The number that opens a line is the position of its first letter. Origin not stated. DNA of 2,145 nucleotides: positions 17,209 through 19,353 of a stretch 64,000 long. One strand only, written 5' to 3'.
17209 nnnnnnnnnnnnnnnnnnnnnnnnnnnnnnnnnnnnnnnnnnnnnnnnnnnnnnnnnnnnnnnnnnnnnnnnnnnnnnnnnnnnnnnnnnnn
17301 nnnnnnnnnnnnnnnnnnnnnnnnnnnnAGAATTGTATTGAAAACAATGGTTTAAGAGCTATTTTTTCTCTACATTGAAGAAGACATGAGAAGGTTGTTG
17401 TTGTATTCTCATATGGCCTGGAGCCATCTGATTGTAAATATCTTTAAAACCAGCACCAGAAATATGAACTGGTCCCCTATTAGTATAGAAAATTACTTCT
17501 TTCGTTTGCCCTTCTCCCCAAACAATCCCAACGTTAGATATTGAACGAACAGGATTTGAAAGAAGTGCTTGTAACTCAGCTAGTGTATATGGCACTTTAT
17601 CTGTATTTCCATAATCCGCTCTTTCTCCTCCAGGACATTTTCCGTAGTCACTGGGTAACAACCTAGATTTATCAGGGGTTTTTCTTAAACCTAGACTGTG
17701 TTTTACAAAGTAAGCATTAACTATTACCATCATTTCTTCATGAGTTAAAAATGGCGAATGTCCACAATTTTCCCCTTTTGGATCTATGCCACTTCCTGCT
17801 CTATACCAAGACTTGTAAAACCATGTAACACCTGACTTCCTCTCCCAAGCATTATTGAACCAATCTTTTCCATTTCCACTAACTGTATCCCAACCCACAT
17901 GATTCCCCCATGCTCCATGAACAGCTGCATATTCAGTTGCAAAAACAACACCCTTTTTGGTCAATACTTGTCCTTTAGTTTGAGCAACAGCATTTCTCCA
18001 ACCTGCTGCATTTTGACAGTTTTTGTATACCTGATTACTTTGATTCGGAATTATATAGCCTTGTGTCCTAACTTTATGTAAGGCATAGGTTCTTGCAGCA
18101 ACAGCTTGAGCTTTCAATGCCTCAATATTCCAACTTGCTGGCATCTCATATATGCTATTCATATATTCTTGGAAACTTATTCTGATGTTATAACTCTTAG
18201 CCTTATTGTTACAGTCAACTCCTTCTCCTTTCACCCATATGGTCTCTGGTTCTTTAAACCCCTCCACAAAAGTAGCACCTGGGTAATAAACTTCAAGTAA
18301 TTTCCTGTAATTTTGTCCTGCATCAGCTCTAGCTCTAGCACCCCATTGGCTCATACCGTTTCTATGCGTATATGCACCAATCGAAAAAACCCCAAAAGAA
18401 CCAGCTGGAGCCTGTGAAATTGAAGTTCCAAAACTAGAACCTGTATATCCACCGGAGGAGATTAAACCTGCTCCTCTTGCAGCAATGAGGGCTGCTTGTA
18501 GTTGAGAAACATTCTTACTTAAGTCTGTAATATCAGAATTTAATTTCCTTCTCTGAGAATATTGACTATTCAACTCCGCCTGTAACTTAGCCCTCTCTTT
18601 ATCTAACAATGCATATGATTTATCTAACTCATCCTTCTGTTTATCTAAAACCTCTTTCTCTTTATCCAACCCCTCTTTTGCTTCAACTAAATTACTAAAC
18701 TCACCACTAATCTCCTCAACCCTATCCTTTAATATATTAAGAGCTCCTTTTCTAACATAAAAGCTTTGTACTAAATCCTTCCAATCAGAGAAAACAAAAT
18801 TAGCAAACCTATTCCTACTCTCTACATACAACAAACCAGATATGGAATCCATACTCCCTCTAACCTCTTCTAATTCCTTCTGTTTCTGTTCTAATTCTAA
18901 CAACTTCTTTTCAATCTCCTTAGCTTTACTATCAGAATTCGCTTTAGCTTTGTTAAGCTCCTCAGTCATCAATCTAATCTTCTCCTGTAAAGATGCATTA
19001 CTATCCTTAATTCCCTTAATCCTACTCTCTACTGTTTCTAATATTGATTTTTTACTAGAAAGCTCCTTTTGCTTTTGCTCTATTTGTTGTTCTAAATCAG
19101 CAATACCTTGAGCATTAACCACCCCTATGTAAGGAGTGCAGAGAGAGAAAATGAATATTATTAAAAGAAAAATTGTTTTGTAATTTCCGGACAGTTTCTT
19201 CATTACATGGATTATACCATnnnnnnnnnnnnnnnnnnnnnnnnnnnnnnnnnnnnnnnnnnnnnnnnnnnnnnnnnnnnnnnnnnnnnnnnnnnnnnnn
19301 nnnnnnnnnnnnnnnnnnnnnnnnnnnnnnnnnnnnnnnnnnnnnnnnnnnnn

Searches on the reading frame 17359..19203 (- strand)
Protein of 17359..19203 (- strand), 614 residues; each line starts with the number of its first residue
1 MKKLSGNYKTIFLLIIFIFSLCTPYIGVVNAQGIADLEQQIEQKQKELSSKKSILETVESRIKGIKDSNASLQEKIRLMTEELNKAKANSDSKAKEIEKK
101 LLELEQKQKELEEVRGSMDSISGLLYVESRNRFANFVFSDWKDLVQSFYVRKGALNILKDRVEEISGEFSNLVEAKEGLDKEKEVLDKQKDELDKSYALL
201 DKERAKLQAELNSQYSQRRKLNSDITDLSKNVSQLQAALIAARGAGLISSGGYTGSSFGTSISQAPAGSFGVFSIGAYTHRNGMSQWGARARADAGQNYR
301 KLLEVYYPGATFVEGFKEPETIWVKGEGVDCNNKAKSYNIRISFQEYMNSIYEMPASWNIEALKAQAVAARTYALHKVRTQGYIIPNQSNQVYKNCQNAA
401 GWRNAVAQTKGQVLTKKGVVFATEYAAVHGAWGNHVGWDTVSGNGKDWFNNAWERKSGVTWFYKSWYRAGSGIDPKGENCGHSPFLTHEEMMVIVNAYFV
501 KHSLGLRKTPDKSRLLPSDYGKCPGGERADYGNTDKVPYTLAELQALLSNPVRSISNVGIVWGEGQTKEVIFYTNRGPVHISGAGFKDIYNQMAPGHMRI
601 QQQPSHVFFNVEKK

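Call 38: search_protein_families(library=pfam, proteins=[window:17359-19203:-], max_evalue=0.001)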
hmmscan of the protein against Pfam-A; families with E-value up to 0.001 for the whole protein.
window:17359-19203:- (614 aa): 4 families
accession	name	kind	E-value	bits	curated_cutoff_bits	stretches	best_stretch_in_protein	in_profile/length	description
PF08486.15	SpoIID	-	3.7e-16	60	23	1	343-415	12-96/97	Stage II sporulation protein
PF11932.13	DUF3450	-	4.5e-06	26.6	32.6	1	35-126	14-103/241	Protein of unknown function (DUF3450)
PF17675.6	APG6_N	-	3.1e-05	24.9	45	0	159-238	45-124/132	Apg6 coiled-coil region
PF10473.14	CENP-F_leu_zip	-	0.00087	19.8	34.5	1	156-238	20-102/140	Leucine-rich repeats of kinetochore protein Cenp-F/LEK1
